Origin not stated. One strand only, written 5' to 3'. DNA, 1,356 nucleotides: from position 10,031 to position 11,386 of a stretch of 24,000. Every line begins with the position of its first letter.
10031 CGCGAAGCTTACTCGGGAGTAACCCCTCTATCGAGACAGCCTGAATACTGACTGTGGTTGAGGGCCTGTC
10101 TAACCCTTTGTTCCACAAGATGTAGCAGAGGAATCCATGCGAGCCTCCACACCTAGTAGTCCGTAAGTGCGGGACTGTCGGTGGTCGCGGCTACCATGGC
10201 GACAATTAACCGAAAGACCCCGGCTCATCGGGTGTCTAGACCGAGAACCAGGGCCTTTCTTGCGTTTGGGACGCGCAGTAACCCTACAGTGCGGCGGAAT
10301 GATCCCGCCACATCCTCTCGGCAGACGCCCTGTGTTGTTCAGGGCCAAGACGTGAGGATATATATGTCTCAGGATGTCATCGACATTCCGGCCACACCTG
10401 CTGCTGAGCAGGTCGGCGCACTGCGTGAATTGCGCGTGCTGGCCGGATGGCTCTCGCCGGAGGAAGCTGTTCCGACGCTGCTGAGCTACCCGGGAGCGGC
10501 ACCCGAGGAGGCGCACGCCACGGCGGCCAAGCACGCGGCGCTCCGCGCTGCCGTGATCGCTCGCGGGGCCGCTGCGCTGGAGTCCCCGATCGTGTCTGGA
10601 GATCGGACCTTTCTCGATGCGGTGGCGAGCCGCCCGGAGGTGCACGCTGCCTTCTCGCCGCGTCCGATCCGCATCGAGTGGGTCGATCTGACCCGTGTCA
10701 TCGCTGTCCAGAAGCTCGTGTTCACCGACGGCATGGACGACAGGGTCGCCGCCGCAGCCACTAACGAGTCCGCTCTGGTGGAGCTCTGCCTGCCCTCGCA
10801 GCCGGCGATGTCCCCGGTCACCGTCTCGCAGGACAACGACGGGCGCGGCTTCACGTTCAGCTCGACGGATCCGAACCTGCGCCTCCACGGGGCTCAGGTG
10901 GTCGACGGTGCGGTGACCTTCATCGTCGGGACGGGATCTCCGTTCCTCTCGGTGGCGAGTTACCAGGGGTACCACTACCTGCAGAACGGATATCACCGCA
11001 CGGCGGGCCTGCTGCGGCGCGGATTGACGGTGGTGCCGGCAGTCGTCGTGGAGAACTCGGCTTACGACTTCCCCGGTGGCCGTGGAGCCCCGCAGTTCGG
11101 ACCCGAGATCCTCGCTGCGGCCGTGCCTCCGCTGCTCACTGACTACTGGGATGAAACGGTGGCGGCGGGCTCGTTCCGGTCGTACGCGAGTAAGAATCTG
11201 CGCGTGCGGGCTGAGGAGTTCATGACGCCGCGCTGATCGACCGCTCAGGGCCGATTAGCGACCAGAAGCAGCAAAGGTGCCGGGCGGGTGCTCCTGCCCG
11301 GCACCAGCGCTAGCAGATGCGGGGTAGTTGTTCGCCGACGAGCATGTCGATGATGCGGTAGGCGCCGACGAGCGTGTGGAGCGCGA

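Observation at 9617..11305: Compositionally foreign ~1.7-kb wedge between the USP operon and the hyp genes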

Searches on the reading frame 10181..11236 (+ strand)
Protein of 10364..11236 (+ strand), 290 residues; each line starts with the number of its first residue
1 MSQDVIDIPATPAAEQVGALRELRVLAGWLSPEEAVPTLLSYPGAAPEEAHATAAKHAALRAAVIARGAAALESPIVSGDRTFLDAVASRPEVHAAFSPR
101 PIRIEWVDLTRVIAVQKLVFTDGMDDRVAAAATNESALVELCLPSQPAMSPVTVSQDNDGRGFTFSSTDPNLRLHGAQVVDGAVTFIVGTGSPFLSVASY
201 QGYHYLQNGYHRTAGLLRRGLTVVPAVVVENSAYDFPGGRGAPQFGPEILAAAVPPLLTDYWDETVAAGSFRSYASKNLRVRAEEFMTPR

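Call 5: search_protein_families(library=pfam, proteins=[window:10364-11236:+, window:10181-11236:+], max_evalue=0.01)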
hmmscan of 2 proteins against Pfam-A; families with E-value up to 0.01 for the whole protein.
window:10364-11236:+ (290 aa): 0 families

window:10181-11236:+ (351 aa): 0 families

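Call 8: search_protein_families(library=ncbifam, proteins=[window:10364-11236:+, window:10181-11236:+], max_evalue=1)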
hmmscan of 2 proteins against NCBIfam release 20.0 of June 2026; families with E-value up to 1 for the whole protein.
window:10364-11236:+ (290 aa): 1 family
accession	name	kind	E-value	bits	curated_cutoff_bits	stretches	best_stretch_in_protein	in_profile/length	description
NF009688.0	PRK13209.1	subfamily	0.046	12.7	317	1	137-208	61-129/286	L-ribulose-5-phosphate 3-epimerase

window:10181-11236:+ (351 aa): 1 family
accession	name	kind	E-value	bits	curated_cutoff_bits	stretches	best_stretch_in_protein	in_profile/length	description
NF009688.0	PRK13209.1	subfamily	0.065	12.2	317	1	199-269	62-129/286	L-ribulose-5-phosphate 3-epimerase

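Call 9: search_protein_families(library=padloc, proteins=[window:10364-11236:+, window:10181-11236:+], max_evalue=1)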
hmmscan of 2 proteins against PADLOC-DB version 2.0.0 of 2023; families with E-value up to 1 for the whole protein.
window:10364-11236:+ (290 aa): 0 families

window:10181-11236:+ (351 aa): 0 families
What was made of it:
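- Closest known: Toxin-antitoxin and Xre/ImmA-controlled conflict modules. Different: No PADLOC model matches (call 9).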

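Call 10: find_homologous_proteins(query=window:10364-11236:+)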
Query window:10364-11236:+ (290 aa): 4 proteins with E <= 0.001 among 8000 candidates.
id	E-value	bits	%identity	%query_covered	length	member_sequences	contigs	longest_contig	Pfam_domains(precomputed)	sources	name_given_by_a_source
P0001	1.3e-185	633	100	100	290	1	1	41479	-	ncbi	-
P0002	2.9e-94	334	58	99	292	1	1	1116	-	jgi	jgi:hypothetical protein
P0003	6.4e-65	237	45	99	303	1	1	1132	-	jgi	jgi:hypothetical protein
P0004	2.7e-17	81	32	71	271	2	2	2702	-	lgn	-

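Call 12: find_encoding_contigs(protein=P0001, flank=3000, max_places=4)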
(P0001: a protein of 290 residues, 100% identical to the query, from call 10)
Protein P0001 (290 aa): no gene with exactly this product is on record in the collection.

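Call 13: find_encoding_contigs(protein=P0004, flank=3000, max_places=4)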
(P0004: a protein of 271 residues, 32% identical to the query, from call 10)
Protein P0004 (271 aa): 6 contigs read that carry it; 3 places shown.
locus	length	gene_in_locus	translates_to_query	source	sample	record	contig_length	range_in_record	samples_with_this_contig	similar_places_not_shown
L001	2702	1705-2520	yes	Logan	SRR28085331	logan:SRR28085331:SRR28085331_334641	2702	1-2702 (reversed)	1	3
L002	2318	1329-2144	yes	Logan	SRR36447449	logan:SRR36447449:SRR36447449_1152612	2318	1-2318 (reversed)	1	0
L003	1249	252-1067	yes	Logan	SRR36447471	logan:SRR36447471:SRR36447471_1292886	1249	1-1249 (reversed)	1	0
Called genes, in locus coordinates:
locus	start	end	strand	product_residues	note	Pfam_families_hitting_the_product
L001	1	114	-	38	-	?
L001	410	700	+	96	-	-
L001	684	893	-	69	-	-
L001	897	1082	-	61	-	-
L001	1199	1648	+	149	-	PF13470:PIN_3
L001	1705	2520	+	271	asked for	-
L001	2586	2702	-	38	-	?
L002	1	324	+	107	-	?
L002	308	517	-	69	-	-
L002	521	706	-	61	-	-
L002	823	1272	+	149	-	PF13470:PIN_3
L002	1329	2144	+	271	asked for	-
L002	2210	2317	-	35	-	?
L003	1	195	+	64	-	?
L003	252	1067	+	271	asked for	-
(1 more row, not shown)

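Call 14: find_encoding_contigs(protein=P0002, flank=3000, max_places=4)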
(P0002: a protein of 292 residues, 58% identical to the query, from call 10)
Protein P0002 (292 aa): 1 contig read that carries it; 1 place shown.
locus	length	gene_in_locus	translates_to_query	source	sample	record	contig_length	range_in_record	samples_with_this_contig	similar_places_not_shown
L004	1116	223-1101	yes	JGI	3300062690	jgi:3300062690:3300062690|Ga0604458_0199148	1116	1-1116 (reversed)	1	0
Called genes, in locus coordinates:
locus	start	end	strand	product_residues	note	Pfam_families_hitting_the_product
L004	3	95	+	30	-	?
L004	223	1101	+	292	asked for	-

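Call 15: find_encoding_contigs(protein=P0003, flank=3000, max_places=4)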
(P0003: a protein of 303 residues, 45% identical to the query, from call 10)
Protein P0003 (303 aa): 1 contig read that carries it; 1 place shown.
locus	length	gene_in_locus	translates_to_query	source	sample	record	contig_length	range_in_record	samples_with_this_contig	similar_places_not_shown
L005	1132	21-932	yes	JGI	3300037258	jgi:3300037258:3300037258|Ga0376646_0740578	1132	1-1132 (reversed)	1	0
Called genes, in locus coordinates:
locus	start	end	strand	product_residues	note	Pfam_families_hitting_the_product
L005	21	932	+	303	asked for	-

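Call 24: search_solved_structures(query=A2, max_evalue=10, show_alignments=2)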
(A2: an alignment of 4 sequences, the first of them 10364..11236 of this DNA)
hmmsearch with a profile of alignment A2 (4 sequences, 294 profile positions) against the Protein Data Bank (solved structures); distinct sequences matched with E-value up to 10: 6.
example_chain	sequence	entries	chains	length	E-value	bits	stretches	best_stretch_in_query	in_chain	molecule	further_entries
5ujd_A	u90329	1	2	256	0.043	16.5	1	187-240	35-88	Siderophore biosynthesis protein SbnI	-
6nr6_A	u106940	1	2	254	0.044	16.5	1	187-240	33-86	Bifunctional transcriptional regulator/O-phospho-L-serine synthase SbnI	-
5uje_A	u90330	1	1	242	0.1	15.3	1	196-250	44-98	SbnI protein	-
5x0e_A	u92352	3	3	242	2.2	10.9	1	205-237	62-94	Free serine kinase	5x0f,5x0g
5x0j_A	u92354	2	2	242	2.2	10.9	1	205-237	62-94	Free serine kinase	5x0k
5x0b_A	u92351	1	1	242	2.2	10.9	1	205-237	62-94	Free serine kinase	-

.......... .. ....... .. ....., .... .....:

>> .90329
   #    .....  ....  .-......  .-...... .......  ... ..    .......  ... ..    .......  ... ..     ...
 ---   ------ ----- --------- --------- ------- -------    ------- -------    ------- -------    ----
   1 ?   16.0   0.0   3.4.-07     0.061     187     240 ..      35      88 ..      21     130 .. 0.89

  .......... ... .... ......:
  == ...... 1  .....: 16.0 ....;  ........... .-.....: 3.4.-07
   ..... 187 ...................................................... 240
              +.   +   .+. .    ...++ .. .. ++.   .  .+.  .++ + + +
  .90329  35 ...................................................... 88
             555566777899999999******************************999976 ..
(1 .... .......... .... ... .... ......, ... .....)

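Call 25: search_protein_families(library=pfam, alignment_id=A2, max_evalue=10)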
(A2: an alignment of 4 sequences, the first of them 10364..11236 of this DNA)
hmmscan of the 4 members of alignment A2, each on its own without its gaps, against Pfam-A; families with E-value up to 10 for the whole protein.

A. member 1, window:10364-11236:+ (290 aa): 0 families

B. families by the number of members that match (of 4 scanned): 1 family
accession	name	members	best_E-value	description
PF23719.1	VapB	2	0.032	Antitoxin VapB-like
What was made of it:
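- On ParB/sulfiredoxin (ParB/Srx) superfamily: There is no Pfam hit (calls 5, 25).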

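Call 30: predict_structure(alignment_id=A2)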
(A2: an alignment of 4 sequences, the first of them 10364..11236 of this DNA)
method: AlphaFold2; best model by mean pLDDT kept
length: 290 residues; sequences in the alignment: 4
mean_pLDDT: 51.7   pTM: 0.50
mean pLDDT of the five models: 51.7, 51.6, 36.4, 35.0, 34.6
residues with pLDDT >= 90: 0; 70-90: 58; 50-70: 94; < 50: 138
segments of 3 or more residues with pLDDT < 50: 1-46, 49-51, 59-61, 63-76, 113-124, 233-276, 282-290
pLDDT, mean of each block of 10 residues (from residue 1): 30 32 31 37 41 47 41 46 79 71 78 45 51 73 69 60 60 55 54 71 66 69 79 39 35 34 30 42 33
secondary structure, 60 per line:
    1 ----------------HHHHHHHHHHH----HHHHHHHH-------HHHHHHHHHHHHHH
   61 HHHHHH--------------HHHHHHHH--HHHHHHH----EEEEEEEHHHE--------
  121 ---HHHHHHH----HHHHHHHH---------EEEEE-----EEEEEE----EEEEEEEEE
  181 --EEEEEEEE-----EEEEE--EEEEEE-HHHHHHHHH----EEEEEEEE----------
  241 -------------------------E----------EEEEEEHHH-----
elements in order: H17-27 H32-39 H47-66 H81-88 H91-97 E102-108 H124-130 H135-142 E152-156 E162-167 E172-180 E183-190 E196-200 E203-208 H210-218 E223-230 E277-282
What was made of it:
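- Tried and rejected: The AlphaFold2 model from 4 sequences was unusable (pLDDT 52, call 30).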

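Call 35: search_protein_representatives(protein=window:10364-11236:+)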
Query: 290 residues. Proteins with E-value up to 0.001 (for the whole library): 750; up to 1e-10: 281; up to 1e-30: 28. The best 150 are listed.
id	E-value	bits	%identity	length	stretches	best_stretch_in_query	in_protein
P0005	1.2e-96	339.8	56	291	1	1-288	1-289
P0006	1.4e-71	257.6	52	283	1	1-286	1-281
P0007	7.9e-58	212.5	47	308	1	1-287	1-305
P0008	2.1e-53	198.0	43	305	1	20-290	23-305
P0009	3.9e-48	180.7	45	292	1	17-286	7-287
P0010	3.1e-46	174.5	41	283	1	21-289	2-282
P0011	1.1e-44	169.3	39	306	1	14-288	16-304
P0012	1.6e-44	168.8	39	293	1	19-289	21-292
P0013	4.6e-44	167.4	39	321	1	18-290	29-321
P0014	5.5e-42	160.5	40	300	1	12-287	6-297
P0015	2.1e-41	158.6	41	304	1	12-287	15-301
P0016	2.2e-40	155.3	39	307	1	19-289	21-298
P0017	4.3e-40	154.3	39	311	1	15-287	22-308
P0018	4.2e-38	147.8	37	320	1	8-289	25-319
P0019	1.3e-36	143.0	35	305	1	19-286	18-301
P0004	8.5e-18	81.2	33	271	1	67-289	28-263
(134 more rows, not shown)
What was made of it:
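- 10364..11236 (+): orf290, a protein of an unnamed family. It has a helical and beta N-terminal half and a C-terminal ParB/sulfiredoxin-like core with the motif NGYHR...G..VP (residues about 203-227, nt about 10970-11044). An exhaustive search finds 750 representatives at E<=1e-3 (call 35).
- Tried and rejected: The exhaustive search found 750 (call 35).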

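Call 37: find_homologous_proteins(query=A3, max_evalue=0.00001)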
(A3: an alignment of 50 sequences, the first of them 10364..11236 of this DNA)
Query A3 (50 sequences) (290 aa, profile of the alignment): 7 proteins with E <= 0.00001 among 8000 candidates.
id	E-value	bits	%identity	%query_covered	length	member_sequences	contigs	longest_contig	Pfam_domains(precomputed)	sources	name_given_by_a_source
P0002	3.0e-98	347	58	99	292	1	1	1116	-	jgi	jgi:hypothetical protein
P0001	2.0e-92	328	100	100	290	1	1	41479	-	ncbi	-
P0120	2.0e-69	252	30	96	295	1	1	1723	-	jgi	jgi:hypothetical protein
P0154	2.6e-66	242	29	89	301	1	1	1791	-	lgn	-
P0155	2.0e-63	232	31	96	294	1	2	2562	-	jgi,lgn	jgi:hypothetical protein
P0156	5.9e-60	221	29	97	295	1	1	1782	-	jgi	-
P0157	6.3e-49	185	28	64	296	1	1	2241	-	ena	-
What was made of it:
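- Tried and rejected: The word-indexed search badly under-reported the family, finding 4-7 hits (calls 10, 37).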

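Call 38: search_solved_structures(query=A3, max_evalue=10, show_alignments=2)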
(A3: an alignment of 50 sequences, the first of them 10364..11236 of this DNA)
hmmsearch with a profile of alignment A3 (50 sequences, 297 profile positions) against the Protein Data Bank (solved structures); distinct sequences matched with E-value up to 10: 10.
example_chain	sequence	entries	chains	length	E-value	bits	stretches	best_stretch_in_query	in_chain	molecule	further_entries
6nr6_A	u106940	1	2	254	0.0024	20.3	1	188-241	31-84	Bifunctional transcriptional regulator/O-phospho-L-serine synthase SbnI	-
5ujd_A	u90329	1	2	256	0.0024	20.3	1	188-241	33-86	Siderophore biosynthesis protein SbnI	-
5uje_A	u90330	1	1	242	0.036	16.4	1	200-241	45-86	SbnI protein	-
5x0j_A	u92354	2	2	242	0.13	14.6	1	208-237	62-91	Free serine kinase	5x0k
5x0b_A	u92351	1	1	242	0.14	14.5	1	208-237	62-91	Free serine kinase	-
5x0e_A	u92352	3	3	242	0.15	14.4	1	208-237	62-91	Free serine kinase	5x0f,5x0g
1vk1_A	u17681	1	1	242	0.19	14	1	209-237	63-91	Conserved hypothetical protein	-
6t5a_A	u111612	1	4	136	0.34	13.2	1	35-143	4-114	Tegument protein UL51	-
8fgw_E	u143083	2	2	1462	1.4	11.2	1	200-226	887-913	Intraflagellar transport protein 140 homolog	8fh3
8bbf_B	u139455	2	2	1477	1.4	11.2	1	200-226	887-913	Intraflagellar transport protein 140 homolog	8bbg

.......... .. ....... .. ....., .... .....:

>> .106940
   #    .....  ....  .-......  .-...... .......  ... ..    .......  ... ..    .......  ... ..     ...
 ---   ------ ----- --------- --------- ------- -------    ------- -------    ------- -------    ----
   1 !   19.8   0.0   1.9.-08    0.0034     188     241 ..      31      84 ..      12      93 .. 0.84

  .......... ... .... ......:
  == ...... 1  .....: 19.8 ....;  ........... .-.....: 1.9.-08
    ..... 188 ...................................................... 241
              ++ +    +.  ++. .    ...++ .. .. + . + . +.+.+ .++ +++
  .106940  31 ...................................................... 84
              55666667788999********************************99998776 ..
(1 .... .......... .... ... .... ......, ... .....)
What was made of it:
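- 10364..11236 (+): A family profile against PDB sequences hits SbnI and free serine kinase at E=0.0024 on the DGxHR stretch (call 38).
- On ParB/sulfiredoxin (ParB/Srx) superfamily: The profile against PDB sequences gives E=0.0024 to SbnI (call 38).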

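Call 42: find_related_loci(query=A4, collection=metagenome_contigs, flank=5000)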
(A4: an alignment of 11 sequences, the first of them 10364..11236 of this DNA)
Query A4 (290 aa) in metagenome_contigs; peptide patterns used: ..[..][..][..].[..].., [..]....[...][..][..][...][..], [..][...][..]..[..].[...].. (x = any residue, [..] = any of these).
600 stretches matched a pattern (row limit reached: there are more); 398 encode a relative of the query (tblastn E <= 1e-3); the best 80 are kept; 80 distinct loci.
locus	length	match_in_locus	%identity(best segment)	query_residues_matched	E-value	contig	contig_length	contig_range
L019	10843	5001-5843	50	1-286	2e-73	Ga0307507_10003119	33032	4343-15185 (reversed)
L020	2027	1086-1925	45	23-287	1e-69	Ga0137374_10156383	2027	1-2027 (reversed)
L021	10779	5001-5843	43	20-286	6e-64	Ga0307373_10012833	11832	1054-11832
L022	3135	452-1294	38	19-286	4e-59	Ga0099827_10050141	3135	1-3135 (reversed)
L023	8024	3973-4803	43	12-289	1e-56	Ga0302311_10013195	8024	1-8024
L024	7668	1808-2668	40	12-289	9e-53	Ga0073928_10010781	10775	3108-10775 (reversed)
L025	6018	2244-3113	39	13-290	2e-49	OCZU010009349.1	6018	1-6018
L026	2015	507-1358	37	19-286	5e-50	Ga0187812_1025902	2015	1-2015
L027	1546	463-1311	37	21-290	2e-50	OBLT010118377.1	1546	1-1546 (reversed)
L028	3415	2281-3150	38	13-290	5e-49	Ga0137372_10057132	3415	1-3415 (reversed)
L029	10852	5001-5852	37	19-286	1e-48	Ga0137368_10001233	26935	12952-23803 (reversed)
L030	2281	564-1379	38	22-286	1e-48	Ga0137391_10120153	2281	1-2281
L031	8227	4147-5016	37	13-290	3e-48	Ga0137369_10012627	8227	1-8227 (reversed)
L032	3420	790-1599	39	21-289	1e-47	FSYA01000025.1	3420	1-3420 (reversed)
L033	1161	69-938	37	13-290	2e-50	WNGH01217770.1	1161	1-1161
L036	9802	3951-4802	36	19-286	6e-47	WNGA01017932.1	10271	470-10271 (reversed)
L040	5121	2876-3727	34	19-286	3e-46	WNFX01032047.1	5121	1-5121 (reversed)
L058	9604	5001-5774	32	22-289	8e-25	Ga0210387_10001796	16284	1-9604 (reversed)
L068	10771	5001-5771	32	22-289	9e-24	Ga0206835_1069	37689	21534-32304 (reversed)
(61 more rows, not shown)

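Call 50: search_protein_families(library=pfam, proteins=[L068:2547-3659:+, L068:3656-4435:+, L068:4423-4986:+, L068:4953-5798:+, L068:5795-6370:+, L068:6352-7047:+, L068:7044-8633:+, L068:8630-9601:+, L058:4105-4986:+], max_evalue=0.01)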
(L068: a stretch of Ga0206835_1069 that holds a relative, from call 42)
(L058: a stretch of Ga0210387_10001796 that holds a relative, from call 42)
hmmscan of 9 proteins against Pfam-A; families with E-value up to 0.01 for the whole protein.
L068:2547-3659:+ (370 aa): 1 family
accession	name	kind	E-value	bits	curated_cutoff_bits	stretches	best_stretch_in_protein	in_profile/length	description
PF02277.22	DBI_PRT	-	6.7e-128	427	22.6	1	27-365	1-329/329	Phosphoribosyltransferase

L068:3656-4435:+ (259 aa): 1 family
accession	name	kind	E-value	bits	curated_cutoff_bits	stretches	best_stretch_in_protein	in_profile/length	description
PF02654.20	CobS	-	3.6e-50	171.4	23.2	1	17-253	1-207/207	Cobalamin-5-phosphate synthase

L068:4423-4986:+ (187 aa): 1 family
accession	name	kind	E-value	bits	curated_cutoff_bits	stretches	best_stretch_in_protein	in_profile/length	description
PF00300.27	His_Phos_1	-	7.2e-49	166.5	21.7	1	7-185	1-181/194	Histidine phosphatase superfamily (branch 1)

L068:4953-5798:+ (281 aa): 0 families

L068:5795-6370:+ (191 aa): 1 family
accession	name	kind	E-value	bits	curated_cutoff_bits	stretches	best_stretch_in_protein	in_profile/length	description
PF01923.23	Cob_adeno_trans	-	1.3e-50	172.3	24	1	3-166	1-170/171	Cobalamin adenosyltransferase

L068:6352-7047:+ (231 aa): 1 family
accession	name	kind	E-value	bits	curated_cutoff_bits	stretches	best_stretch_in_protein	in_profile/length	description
PF00881.29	Nitroreductase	-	1.3e-27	97.5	23.5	1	28-195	1-167/167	Nitroreductase family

L068:7044-8633:+ (529 aa): 3 families
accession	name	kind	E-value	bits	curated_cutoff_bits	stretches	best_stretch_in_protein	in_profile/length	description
PF07685.20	GATase_3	-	3.8e-52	177.2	27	1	264-460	1-195/196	CobB/CobQ-like glutamine amidotransferase domain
PF01656.29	CbiA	-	3.1e-23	82.5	25.4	1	6-233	1-116/125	CobQ/CobB/MinD/ParA nucleotide binding domain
PF13500.12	AAA_26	-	1.2e-15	58.3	27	1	4-233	1-195/198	AAA domain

L068:8630-9601:+ (323 aa): 1 family
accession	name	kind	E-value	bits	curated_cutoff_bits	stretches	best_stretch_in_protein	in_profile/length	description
PF03186.18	CobD_Cbib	-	2.1e-96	323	34.4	1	8-298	2-281/282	CobD/Cbib protein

L058:4105-4986:+ (293 aa): 1 family
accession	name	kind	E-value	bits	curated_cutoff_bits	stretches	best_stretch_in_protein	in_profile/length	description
PF00300.27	His_Phos_1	-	9.4e-46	156.4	21.7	1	111-289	1-181/194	Histidine phosphatase superfamily (branch 1)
